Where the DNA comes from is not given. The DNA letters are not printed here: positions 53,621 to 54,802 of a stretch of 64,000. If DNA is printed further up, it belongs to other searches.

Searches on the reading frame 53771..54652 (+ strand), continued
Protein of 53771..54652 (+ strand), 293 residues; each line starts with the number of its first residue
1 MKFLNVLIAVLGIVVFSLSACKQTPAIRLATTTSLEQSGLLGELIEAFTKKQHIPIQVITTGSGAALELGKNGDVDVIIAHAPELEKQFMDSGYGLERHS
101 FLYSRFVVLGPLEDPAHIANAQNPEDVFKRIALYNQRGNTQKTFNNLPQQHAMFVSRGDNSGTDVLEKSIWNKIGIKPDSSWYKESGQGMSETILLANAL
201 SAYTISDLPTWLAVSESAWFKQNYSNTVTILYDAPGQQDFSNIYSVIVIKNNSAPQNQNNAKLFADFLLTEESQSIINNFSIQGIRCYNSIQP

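Call 58: search_protein_families(library=pfam, proteins=[L013:562-2379:-, L013:5127-6299:+, L012:39-776:+, L012:3303-4376:+, L055:1687-2706:+, L055:2645-3562:+, L023:5481-6353:+, L023:3938-4744:+, L013:4420-5130:+, L012:2656-3315:+], max_evalue=0.00001)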
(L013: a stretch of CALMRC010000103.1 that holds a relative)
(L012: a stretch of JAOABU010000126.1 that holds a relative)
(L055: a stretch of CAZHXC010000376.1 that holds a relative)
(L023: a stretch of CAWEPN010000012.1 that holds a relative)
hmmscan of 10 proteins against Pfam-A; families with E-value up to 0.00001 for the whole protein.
L013:562-2379:- (605 aa): 4 families
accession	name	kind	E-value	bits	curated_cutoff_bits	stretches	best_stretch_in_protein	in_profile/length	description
PF00270.35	DEAD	-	1.3e-44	152.3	26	1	28-194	1-165/167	DEAD/DEAH box helicase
PF00271.37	Helicase_C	-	3e-30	105.1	23.5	1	230-339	1-110/110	Helicase conserved C-terminal domain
PF03880.21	DbpA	-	6.9e-12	45.7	25.6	1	490-549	1-60/72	DbpA RNA binding domain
PF04851.21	ResIII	-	2.5e-07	31.2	22.5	1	27-190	4-163/164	Type III restriction enzyme, res subunit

L013:5127-6299:+ (390 aa): 3 families
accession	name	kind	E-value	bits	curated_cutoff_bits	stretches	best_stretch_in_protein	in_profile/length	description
PF03453.22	MoeA_N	-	6.5e-38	130.4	30.8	1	5-159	4-160/160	MoeA N-terminal region (domain I and II)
PF00994.29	MoCF_biosynth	-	2e-31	109.1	26.6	1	172-308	1-142/144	Probable molybdopterin binding domain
PF03454.20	MoeA_C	-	5e-11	43.1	22.1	1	331-388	9-70/72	MoeA C-terminal region (domain IV)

L012:39-776:+ (245 aa): 3 families
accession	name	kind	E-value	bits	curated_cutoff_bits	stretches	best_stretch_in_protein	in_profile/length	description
PF20434.5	BD-FAE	-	2.7e-34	119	26.8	1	2-202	17-214/215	BD-FAE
PF00326.27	Peptidase_S9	-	4.9e-12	46.2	22.6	1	28-89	12-83/213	Prolyl oligopeptidase family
PF07859.19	Abhydrolase_3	-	1.2e-10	41.9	25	1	5-222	3-208/210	alpha/beta hydrolase fold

L012:3303-4376:+ (357 aa): 2 families
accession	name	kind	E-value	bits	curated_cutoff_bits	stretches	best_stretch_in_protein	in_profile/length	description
PF04055.27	Radical_SAM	-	2.7e-34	119.2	29.5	1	16-185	1-165/166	Radical SAM superfamily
PF06463.18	Mob_synth_C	-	4.9e-25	88.4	37.4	1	192-313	2-126/128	Molybdenum Cofactor Synthesis C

L055:1687-2706:+ (339 aa): 3 families
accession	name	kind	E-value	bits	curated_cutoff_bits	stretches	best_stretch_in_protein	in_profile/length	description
PF00005.33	ABC_tran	-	5.5e-34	118.1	25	1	31-171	5-137/137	ABC transporter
PF03459.23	TOBE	-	4.8e-11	43.1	22.3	1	277-337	1-63/64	TOBE domain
PF13304.12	AAA_21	-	5.7e-10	40.2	27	0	39-60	1-22/304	AAA domain, putative AbiEii toxin, Type IV TA system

L055:2645-3562:+ (305 aa): 8 families
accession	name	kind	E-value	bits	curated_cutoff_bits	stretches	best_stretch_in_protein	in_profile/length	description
PF01370.27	Epimerase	-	9.8e-25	87.8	20.9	1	57-234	1-174/240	NAD dependent epimerase/dehydratase family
PF01073.25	3Beta_HSD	-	8.9e-12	45.1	22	1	87-171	42-128/280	3-beta hydroxysteroid dehydrogenase/isomerase family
PF07993.18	NAD_binding_4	-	8.1e-11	42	20.1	1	114-258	91-227/258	Male sterility protein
PF16363.11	GDP_Man_Dehyd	-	1e-10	42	27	1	58-232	1-183/332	GDP-mannose 4,6 dehydratase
PF02719.21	Polysacc_synt_2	-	1.9e-10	40.9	20.2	1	89-163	52-132/293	Polysaccharide biosynthesis protein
PF04321.23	RmlD_sub_bind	-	5e-10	39.4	27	1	56-215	2-138/287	RmlD substrate binding domain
PF13460.12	NAD_binding_10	-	2.8e-09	37.5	27.2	1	63-163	3-102/184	NAD(P)H-binding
PF05368.20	NmrA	-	1.5e-06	28.5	27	1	54-172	2-120/298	NmrA-like family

L023:5481-6353:+ (290 aa): 0 families

L023:3938-4744:+ (268 aa): 1 family
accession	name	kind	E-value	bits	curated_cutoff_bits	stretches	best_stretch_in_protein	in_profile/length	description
PF00696.33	AA_kinase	-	1.7e-26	93.9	24.9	1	39-246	4-234/234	Amino acid kinase family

L013:4420-5130:+ (236 aa): 2 families
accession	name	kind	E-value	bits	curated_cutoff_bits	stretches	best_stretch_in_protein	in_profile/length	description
PF00005.33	ABC_tran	-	3.5e-32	112.3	25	1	26-164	5-137/137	ABC transporter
PF13304.12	AAA_21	-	8.9e-10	39.5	27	1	36-75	3-48/304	AAA domain, putative AbiEii toxin, Type IV TA system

L012:2656-3315:+ (219 aa): 2 families
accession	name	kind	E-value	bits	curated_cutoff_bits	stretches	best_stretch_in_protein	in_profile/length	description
PF00005.33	ABC_tran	-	1.4e-29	103.8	25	1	28-166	6-137/137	ABC transporter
PF13304.12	AAA_21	-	5.8e-08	33.6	27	0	37-75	3-51/304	AAA domain, putative AbiEii toxin, Type IV TA system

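Call 66: find_encoding_contigs(protein=P0008, flank=3000, max_places=1)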
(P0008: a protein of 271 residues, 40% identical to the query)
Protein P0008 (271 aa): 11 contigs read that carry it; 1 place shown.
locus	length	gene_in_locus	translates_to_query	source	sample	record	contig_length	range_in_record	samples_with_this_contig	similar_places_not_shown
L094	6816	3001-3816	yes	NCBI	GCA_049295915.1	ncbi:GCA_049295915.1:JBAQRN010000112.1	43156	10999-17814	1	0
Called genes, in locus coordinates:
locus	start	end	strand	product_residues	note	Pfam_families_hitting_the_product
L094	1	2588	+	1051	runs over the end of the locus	PF03065:Glyco_hydro_57, PF09985:Glucodextran_C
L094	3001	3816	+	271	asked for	PF12849:PBP_like_2, PF13531:SBP_bac_11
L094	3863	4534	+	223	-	PF00528:BPD_transp_1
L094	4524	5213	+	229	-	PF00005:ABC_tran, PF02463:SMC_N (faint), PF13555:AAA_29 (weak), PF13304:AAA_21 (faint)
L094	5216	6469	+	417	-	PF03453:MoeA_N, PF00994:MoCF_biosynth, PF03454:MoeA_C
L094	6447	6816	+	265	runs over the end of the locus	PF04055:Radical_SAM, PF06463:Mob_synth_C (weak)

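Call 67: find_encoding_contigs(protein=P0015, flank=3000, max_places=1)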
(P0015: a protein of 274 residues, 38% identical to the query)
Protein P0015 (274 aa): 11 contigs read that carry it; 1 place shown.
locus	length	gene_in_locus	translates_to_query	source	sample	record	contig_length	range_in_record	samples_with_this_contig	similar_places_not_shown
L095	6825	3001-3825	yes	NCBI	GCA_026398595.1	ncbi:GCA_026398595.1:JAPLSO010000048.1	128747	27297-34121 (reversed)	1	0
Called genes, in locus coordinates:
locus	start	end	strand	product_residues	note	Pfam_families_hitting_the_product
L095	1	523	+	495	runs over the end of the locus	-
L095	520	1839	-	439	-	-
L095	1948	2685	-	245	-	PF01171:ATP_bind_3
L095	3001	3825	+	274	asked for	PF12849:PBP_like_2, PF13531:SBP_bac_11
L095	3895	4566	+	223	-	PF00528:BPD_transp_1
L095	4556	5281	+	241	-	PF00005:ABC_tran, PF13304:AAA_21 (faint)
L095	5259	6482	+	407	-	PF03453:MoeA_N, PF00994:MoCF_biosynth, PF03454:MoeA_C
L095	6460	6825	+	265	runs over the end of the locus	PF04055:Radical_SAM, PF13353:Fer4_12 (weak), PF06463:Mob_synth_C (weak)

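Call 68: find_encoding_contigs(protein=P0024, flank=3000, max_places=1)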
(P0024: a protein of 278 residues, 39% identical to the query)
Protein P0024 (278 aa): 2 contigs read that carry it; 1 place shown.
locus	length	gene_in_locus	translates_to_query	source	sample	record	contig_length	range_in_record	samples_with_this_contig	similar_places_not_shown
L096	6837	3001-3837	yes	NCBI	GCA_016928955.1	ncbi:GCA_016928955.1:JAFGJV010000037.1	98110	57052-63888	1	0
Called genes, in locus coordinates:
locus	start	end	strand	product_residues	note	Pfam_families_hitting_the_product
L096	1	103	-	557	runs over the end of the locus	PF07837:FTCD_N, PF02971:FTCD, PF04961:FTCD_C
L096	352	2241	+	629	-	PF00654:Voltage_CLC, PF02080:TrkA_C (weak)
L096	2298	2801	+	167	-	PF02915:Rubrerythrin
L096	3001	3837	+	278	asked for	PF12849:PBP_like_2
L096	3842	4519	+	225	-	PF00528:BPD_transp_1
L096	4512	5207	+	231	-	PF00005:ABC_tran, PF02463:SMC_N (faint), PF13304:AAA_21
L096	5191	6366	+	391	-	PF03453:MoeA_N, PF00994:MoCF_biosynth, PF03454:MoeA_C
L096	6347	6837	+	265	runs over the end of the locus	PF04055:Radical_SAM, PF06463:Mob_synth_C (weak)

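Call 69: find_encoding_contigs(protein=P0025, flank=3000, max_places=1)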
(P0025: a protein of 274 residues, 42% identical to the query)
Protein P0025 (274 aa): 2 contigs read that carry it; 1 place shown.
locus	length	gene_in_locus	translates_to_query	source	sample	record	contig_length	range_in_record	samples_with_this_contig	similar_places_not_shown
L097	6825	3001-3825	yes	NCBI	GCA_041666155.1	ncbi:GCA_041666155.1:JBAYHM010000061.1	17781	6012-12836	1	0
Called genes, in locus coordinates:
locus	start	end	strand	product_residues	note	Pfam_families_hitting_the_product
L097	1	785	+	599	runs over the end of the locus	PF02730:AFOR_N, PF01314:AFOR_C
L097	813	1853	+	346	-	PF04055:Radical_SAM, PF13186:SPASM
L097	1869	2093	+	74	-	PF14451:Ub-Mut7C, PF02597:ThiS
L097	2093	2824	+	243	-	PF00899:ThiF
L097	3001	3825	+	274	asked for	PF12849:PBP_like_2, PF13531:SBP_bac_11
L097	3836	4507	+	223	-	-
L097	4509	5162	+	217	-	PF02463:SMC_N (faint), PF00005:ABC_tran, PF13304:AAA_21 (faint)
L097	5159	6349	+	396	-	PF03453:MoeA_N, PF00994:MoCF_biosynth, PF03454:MoeA_C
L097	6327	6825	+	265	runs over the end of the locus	PF04055:Radical_SAM, PF06463:Mob_synth_C (weak)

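Call 70: find_encoding_contigs(protein=P0034, flank=3000, max_places=1)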
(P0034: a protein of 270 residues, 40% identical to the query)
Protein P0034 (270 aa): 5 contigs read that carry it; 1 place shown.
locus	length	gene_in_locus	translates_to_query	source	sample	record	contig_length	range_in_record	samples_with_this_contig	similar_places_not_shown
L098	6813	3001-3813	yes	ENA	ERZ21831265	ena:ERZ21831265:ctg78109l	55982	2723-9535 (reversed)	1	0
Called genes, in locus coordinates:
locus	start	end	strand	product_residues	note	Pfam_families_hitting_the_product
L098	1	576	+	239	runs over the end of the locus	PF01863:YgjP-like, PF10263:SprT-like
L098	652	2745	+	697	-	PF03176:MMPL, PF00873:ACR_tran (faint), PF03176:MMPL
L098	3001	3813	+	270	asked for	PF12849:PBP_like_2, PF13531:SBP_bac_11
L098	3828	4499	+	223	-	PF00528:BPD_transp_1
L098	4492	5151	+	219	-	PF00005:ABC_tran, PF02463:SMC_N (faint), PF13304:AAA_21 (weak)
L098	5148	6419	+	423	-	PF03453:MoeA_N, PF00994:MoCF_biosynth, PF03454:MoeA_C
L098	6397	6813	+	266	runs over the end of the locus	PF04055:Radical_SAM, PF06463:Mob_synth_C (faint)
